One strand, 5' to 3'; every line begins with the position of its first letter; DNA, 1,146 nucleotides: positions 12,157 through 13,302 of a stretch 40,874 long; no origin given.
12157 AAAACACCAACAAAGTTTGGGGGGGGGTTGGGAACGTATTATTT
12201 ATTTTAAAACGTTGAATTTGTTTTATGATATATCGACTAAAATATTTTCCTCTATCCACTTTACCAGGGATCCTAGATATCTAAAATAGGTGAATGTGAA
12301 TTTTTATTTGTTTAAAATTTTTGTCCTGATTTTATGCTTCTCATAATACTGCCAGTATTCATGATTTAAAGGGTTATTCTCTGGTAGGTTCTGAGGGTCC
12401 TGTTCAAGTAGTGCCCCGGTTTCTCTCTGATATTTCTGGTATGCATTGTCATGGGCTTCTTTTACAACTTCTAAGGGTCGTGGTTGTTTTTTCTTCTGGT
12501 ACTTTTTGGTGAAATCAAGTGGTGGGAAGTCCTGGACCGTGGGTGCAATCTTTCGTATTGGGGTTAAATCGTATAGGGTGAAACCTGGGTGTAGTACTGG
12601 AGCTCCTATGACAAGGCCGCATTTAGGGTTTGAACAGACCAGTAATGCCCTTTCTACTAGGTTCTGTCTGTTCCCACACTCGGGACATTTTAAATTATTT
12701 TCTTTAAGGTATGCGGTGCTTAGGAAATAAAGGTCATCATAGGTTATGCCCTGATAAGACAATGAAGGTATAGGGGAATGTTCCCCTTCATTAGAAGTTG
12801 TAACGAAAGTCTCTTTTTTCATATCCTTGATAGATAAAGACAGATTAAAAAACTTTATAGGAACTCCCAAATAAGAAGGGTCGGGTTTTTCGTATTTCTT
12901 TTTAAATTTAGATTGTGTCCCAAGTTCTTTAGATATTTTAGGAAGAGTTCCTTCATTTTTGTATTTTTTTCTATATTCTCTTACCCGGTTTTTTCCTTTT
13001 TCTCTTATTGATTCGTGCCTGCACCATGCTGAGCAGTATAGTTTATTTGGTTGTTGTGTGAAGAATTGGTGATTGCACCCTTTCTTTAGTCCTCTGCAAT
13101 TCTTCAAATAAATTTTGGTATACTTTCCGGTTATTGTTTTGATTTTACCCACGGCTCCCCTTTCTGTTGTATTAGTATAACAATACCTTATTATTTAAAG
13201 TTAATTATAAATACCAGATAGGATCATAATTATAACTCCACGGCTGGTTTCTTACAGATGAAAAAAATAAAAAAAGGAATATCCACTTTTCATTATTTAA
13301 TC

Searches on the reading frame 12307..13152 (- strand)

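Call 24: search_protein_families(library=pfam, proteins=[window:12307-13152:-], max_evalue=0.01)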
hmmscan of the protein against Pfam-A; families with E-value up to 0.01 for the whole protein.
window:12307-13152:- (282 aa): 1 family
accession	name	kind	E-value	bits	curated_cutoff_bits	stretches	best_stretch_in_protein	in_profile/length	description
PF08271.17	Zn_Ribbon_TF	-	0.0046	16.9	29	1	155-184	2-31/43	TFIIB zinc-binding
